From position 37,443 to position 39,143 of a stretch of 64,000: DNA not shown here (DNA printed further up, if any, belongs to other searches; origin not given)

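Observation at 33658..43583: Glycan locus combining galactofuranose, LicD and CDP-alditol functions in a KDO-containing Gram-negative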

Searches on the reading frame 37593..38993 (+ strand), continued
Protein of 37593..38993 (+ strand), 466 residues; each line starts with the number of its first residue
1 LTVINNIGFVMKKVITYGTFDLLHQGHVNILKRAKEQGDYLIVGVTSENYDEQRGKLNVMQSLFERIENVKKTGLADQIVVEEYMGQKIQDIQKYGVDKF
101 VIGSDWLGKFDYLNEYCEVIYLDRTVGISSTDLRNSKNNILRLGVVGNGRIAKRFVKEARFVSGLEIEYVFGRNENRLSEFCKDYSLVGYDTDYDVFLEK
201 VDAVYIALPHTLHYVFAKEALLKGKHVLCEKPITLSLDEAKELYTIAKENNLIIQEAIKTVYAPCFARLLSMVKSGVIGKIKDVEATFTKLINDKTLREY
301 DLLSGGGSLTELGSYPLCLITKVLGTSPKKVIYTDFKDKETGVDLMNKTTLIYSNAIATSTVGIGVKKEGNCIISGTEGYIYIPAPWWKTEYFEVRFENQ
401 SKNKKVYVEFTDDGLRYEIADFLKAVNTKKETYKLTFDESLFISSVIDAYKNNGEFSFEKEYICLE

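Call 42: find_encoding_contigs(protein=P0010, flank=10000, max_places=1)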
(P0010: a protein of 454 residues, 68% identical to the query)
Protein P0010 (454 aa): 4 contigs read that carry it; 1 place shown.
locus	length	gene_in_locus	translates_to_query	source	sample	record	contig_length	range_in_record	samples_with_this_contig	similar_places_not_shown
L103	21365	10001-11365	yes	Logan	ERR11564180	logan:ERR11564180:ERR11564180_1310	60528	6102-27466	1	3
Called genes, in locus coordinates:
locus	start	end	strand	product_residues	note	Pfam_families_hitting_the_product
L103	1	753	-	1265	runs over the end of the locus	-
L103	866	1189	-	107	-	PF00085:Thioredoxin, PF00578:AhpC-TSA (weak), PF08534:Redoxin, PF13098:Thioredoxin_2, PF13905:Thioredoxin_8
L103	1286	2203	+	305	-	PF00929:RNase_T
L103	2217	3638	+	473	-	PF07690:MFS_1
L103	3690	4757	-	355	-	PF13353:Fer4_12 (faint), PF04055:Radical_SAM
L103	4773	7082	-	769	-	PF00037:Fer4 (weak), PF12797:Fer4_2 (faint), PF12838:Fer4_7, PF13187:Fer4_9, PF13237:Fer4_10 (weak), PF14697:Fer4_21 (weak), PF04432:FrhB_FdhB_C, PF04230:PS_pyruv_trans, +2 more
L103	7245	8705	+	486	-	PF13439:Glyco_transf_4 (faint), PF00534:Glycos_transf_1, PF13692:Glyco_trans_1_4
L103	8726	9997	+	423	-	PF04464:Glyphos_transf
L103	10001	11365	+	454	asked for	PF01467:CTP_transf_like, PF01408:GFO_IDH_MocA, PF22725:GFO_IDH_MocA_C3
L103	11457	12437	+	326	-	PF08240:ADH_N, PF02826:2-Hacid_dh_C, PF00107:ADH_zinc_N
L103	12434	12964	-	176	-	-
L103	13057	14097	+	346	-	PF08240:ADH_N, PF16912:Glu_dehyd_C (weak), PF00107:ADH_zinc_N, PF13602:ADH_zinc_N_2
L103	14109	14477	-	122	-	-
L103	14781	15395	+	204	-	PF13353:Fer4_12 (weak), PF04055:Radical_SAM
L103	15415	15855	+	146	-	-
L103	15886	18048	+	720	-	PF02629:CoA_binding, PF13380:CoA_binding_2, PF13607:Succ_CoA_lig, PF19045:Ligase_CoA_2, PF08442:ATP-grasp_2, PF13549:ATP-grasp_5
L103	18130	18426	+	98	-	-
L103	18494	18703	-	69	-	-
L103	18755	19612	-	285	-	PF00485:PRK, PF13238:AAA_18 (weak)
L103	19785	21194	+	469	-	PF02874:ATP-synt_ab_N, PF00006:ATP-synt_ab, PF22919:ATP-synt_VA_C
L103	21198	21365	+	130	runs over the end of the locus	PF02823:ATP-synt_DE_N, PF00401:ATP-synt_DE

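Call 52: predict_structure(alignment_id=A1)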
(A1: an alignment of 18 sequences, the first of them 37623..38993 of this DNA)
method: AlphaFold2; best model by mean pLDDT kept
length: 456 residues; sequences in the alignment: 18
mean_pLDDT: 82.8   pTM: 0.81
mean pLDDT of the five models: 82.8, 82.2, 77.9, 76.9, 68.4
residues with pLDDT >= 90: 183; 70-90: 197; 50-70: 61; < 50: 15
segments of 3 or more residues with pLDDT < 50: 444-456
pLDDT, mean of each block of 10 residues (from residue 1): 90 76 92 91 71 89 94 91 96 87 95 77 64 92 88 86 95 93 97 91 92 92 79 93 74 67 85 90 84 83 84 92 89 89 95 75 88 71 57 55 73 84 76 88 50 30
secondary structure, 60 per line:
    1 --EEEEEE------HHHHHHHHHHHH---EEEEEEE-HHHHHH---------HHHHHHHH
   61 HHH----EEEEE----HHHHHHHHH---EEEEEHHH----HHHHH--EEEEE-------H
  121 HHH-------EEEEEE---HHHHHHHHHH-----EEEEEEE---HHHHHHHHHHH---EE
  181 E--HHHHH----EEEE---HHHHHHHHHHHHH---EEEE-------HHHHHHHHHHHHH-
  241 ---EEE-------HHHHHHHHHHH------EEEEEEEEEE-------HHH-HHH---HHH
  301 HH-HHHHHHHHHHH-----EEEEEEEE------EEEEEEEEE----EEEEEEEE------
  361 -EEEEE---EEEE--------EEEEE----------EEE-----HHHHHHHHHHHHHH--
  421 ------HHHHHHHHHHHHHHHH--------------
elements in order: E3-8 H15-26 E30-36 H38-43 H53-63 E68-72 H77-85 E89-93 H101-105 E108-112 H120-123 E131-136 H140-149 E155-161 H165-175 E179-181 H184-188 E193-196 H200-212 E216-219 H227-239 E244-246 H254-264 E271-280 H298-302 H304-314 E320-327 E334-342 E347-354 E362-366 E370-373 E382-386 E397-399 H405-418 H427-442

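Call 57: fold_search(model_id=the predicted structure, library=pdb)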
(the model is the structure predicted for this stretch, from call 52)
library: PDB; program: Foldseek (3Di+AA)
matches with E <= 10: 1814; with E <= 0.001: 540
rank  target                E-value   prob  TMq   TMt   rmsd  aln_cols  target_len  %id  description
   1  4had_B                1.1e-23  1.00  0.61  0.87   2.3       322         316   24  Crystal structure of probable oxidoreductase protein from Rhizobium etli CFN 42 (released 2012-10-10)
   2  4had_A                2.2e-23  1.00  0.61  0.87   2.3       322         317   24  Crystal structure of probable oxidoreductase protein from Rhizobium etli CFN 42 (released 2012-10-10)
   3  3e9m_A                1.1e-22  1.00  0.64  0.89   2.4       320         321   26  Crystal Structure of an oxidoreductase from Enterococcus faecalis (released 2008-10-14)
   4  2o48                  2.3e-22  1.00  0.63  0.86   3.0       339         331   24  Crystal structure of Mammalian Dimeric Dihydrodiol Dehydrogenase (released 2007-07-31)
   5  3evn                  2.6e-22  1.00  0.59  0.83   3.3       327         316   27  CRYSTAL STRUCTURE OF putative oxidoreductase from Streptococcus agalactiae 2603V/r (released 2008-10-21)
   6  3e9m_D                3.4e-22  1.00  0.63  0.88   2.4       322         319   26  Crystal Structure of an oxidoreductase from Enterococcus faecalis (released 2008-10-14)
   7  3rc9                  1.1e-21  1.00  0.61  0.86   3.1       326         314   25  Crystal Structure of the K102A mutant of KijD10, a 3-ketoreductase from Actinomadura kijaniata in complex with TDP-benze (released 2011-06-08)
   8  3rc7                  1.4e-21  1.00  0.63  0.86   3.1       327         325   25  Crystal Structure of the Y186F mutant of KijD10, a 3-ketoreductase from Actinomadura kijaniata in complex with TDP-benze (released 2011-06-08)
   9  3rc1                  2.4e-21  1.00  0.63  0.87   3.0       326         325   25  Crystal Structure of KijD10, a 3-ketoreductase from Actinomadura kijaniata incomplex with NADP and TDP-benzene (released 2011-06-08)
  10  3rc2                  4.5e-21  1.00  0.60  0.85   2.7       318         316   26  Crystal Structure of KijD10, a 3-ketoreductase from Actinomadura kijaniata in complex with TDP-benzene and NADP; open co (released 2011-06-08)
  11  4nhe_B                6.4e-21  1.00  0.61  0.83   3.6       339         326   22  The crystal structure of oxidoreductase (Gfo/Idh/MocA family) from Streptococcus pneumoniae TIGR4 in complex with NADP (released 2013-11-27)
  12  2ho5_A                8.0e-21  1.00  0.58  0.85   3.8       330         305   22  Crystal structure of Oxidoreductase, Gfo/Idh/MocA family from Streptococcus pneumoniae (released 2006-09-12)
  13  4iq0_D                1.3e-20  1.00  0.59  0.86   2.7       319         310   22  Crystal structure of oxidoreductase, Gfo/Idh/MocA family from Streptococcus pneumoniae with reductive methylated Lysin (released 2013-01-23)
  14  4nhe_A                1.5e-20  1.00  0.61  0.84   3.7       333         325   22  The crystal structure of oxidoreductase (Gfo/Idh/MocA family) from Streptococcus pneumoniae TIGR4 in complex with NADP (released 2013-11-27)
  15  3rbv                  1.8e-20  1.00  0.60  0.84   3.2       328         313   24  Crystal Structure of KijD10, a 3-ketoreductase from Actinomadura kijaniata incomplex with NADP (released 2011-06-08)
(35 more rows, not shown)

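Call 76: search_protein_families(library=pfam, proteins=[L027:422-1627:+, L027:1630-3099:+, L027:3163-4179:+, L027:7966-9087:+, L027:11282-12274:+, L027:12839-14494:+, L027:14491-16002:+, L027:16176-17195:+, L027:17481-18344:+, L027:18350-19462:+], max_evalue=0.00001)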
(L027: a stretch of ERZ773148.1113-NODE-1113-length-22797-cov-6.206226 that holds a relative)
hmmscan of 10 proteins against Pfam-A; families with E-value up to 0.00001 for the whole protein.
L027:422-1627:+ (401 aa): 2 families
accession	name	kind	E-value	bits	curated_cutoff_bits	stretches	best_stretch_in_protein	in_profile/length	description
PF06925.17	MGDG_synth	-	4.4e-28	98.9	25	1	24-189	1-169/169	Monogalactosyldiacylglycerol (MGDG) synthase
PF04101.22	Glyco_tran_28_C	-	6.4e-17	62.5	22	1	207-357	1-161/166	Glycosyltransferase family 28 C-terminal domain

L027:1630-3099:+ (489 aa): 2 families
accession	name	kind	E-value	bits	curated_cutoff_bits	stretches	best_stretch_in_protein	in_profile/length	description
PF02397.22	Bac_transf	-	4.2e-69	232.1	27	1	292-483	1-178/179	Bacterial sugar transferase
PF13727.12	CoA_binding_3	-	2e-15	57.7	25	1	83-246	3-167/175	CoA-binding domain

L027:3163-4179:+ (338 aa): 11 families
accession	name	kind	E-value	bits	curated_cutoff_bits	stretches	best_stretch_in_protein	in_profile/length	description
PF01370.27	Epimerase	-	7.2e-55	186.5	20.9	1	3-262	1-240/240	NAD dependent epimerase/dehydratase family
PF16363.11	GDP_Man_Dehyd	-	2.2e-54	185.6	27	1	4-325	1-332/332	GDP-mannose 4,6 dehydratase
PF02719.21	Polysacc_synt_2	-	1.6e-16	60.8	20.2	1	3-124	1-128/293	Polysaccharide biosynthesis protein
PF01073.25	3Beta_HSD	-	7.2e-15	55.2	22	1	5-163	2-160/280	3-beta hydroxysteroid dehydrogenase/isomerase family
PF04321.23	RmlD_sub_bind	-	2.6e-10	40.3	27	1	1-164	1-140/287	RmlD substrate binding domain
PF05368.20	NmrA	-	4e-09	36.9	27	1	3-125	5-108/298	NmrA-like family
PF13460.12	NAD_binding_10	-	9.1e-09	35.9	27.2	1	7-140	1-116/184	NAD(P)H-binding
PF08659.16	KR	-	3e-08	34.2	22.6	1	3-136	3-149/180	KR domain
PF00106.31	adh_short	-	4.6e-08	33.2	26.6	1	3-106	3-110/195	short chain dehydrogenase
PF07993.18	NAD_binding_4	-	2.7e-07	30.4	20.1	1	63-172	80-201/258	Male sterility protein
PF13561.12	adh_short_C2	-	4e-06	27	27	1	12-106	8-106/236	Enoyl-(Acyl carrier protein) reductase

L027:7966-9087:+ (373 aa): 2 families
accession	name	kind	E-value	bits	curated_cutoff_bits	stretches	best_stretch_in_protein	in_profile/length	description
PF00266.25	Aminotran_5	-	8.1e-21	74.8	21.5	1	41-329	38-335/371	Aminotransferase class-V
PF00155.27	Aminotran_1_2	-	3.5e-06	26.9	19.7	1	54-176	50-187/361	Aminotransferase class I and II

L027:11282-12274:+ (330 aa): 2 families
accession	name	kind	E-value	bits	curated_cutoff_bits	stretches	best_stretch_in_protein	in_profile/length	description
PF11380.13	Stealth_CR2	-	1.7e-37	128.3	39.4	1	44-145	1-103/108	Stealth protein CR2, conserved region 2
PF17101.10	Stealth_CR1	-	7.8e-09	35.5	27.2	1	5-31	1-27/29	Stealth protein CR1, conserved region 1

L027:12839-14494:+ (551 aa): 1 family
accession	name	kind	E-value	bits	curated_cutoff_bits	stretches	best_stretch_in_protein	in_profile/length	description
PF04932.20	Wzy_C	-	1.4e-12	48.1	31.7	1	299-478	6-149/149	O-Antigen ligase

L027:14491-16002:+ (503 aa): 1 family
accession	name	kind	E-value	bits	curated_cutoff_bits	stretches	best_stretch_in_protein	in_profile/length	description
PF01943.22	Polysacc_synt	-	1.8e-14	54.2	28.2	1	9-284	6-268/274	Polysaccharide biosynthesis protein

L027:16176-17195:+ (339 aa): 0 families

L027:17481-18344:+ (287 aa): 0 families

L027:18350-19462:+ (370 aa): 0 families

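Call 77: search_protein_families(library=pfam, proteins=[L030:87-1049:+, L030:1067-2182:+, L030:2188-3186:+, L030:3190-3939:+, L030:3914-4936:+, L030:4929-5978:+, L030:8928-10004:+, L030:11362-12486:-, L030:13199-14311:-, L030:14308-15612:-], max_evalue=0.00001)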
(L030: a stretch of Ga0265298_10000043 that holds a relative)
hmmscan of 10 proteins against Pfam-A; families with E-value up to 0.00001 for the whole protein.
L030:87-1049:+ (320 aa): 1 family
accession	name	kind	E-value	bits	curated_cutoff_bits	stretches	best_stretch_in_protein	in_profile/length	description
PF03279.18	Lip_A_acyltrans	-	3.3e-37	128.7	22.3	1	11-297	12-295/295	Bacterial lipid A biosynthesis acyltransferase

L030:1067-2182:+ (371 aa): 1 family
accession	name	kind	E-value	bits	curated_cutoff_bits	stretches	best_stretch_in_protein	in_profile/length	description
PF01041.23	DegT_DnrJ_EryC1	-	3.1e-96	323.2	19.8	1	15-363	4-359/360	DegT/DnrJ/EryC1/StrS aminotransferase family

L030:2188-3186:+ (332 aa): 1 family
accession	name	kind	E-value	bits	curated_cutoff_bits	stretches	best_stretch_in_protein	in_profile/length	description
PF01757.29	Acyl_transf_3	-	6.1e-16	58.8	31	1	9-311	2-322/326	Acyltransferase domain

L030:3190-3939:+ (249 aa): 2 families
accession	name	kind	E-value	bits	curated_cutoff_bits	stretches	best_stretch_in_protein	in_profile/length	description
PF00069.31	Pkinase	-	2.9e-09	37.1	31.7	1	44-177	23-147/263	Protein kinase domain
PF06293.20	Kdo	-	2.1e-08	34.3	21.3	1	45-221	32-202/207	Lipopolysaccharide kinase (Kdo/WaaP) family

L030:3914-4936:+ (340 aa): 0 families

L030:4929-5978:+ (349 aa): 1 family
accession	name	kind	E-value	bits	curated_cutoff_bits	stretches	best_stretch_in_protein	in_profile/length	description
PF00852.26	Glyco_transf_10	-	1.3e-09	38.4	23.9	1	140-243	2-106/182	Glycosyltransferase family 10 (fucosyltransferase) C-term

L030:8928-10004:+ (358 aa): 1 family
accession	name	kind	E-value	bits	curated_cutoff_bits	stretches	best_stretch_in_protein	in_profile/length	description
PF00266.25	Aminotran_5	-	1.7e-22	80.3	21.5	1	30-315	40-334/371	Aminotransferase class-V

L030:11362-12486:- (374 aa): 3 families
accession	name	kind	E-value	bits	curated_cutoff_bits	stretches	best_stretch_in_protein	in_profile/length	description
PF00266.25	Aminotran_5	-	2e-30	106.5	21.5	1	31-299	36-310/371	Aminotransferase class-V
PF01212.27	Beta_elim_lyase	-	2.5e-11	43.9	27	1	58-298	47-280/288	Beta-eliminating lyase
PF01053.26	Cys_Met_Meta_PP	-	7.7e-06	25.1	27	0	60-195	69-198/381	Cys/Met metabolism PLP-dependent enzyme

L030:13199-14311:- (370 aa): 2 families
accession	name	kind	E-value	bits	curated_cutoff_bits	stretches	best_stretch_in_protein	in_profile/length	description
PF02775.26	TPP_enzyme_C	-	1.8e-20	73.7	21.9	1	202-339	2-150/151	Thiamine pyrophosphate enzyme, C-terminal TPP binding domain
PF02776.23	TPP_enzyme_N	-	2.3e-15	56.9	26.8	1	9-120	9-114/119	Thiamine pyrophosphate enzyme, N-terminal TPP binding domain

L030:14308-15612:- (434 aa): 2 families
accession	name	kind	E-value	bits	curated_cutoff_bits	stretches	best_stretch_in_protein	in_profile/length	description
PF13714.12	PEP_mutase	-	4.5e-54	184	31.5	1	149-408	1-240/240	Phosphoenolpyruvate phosphomutase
PF01467.32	CTP_transf_like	-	8.3e-12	45.9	21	1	12-106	7-102/133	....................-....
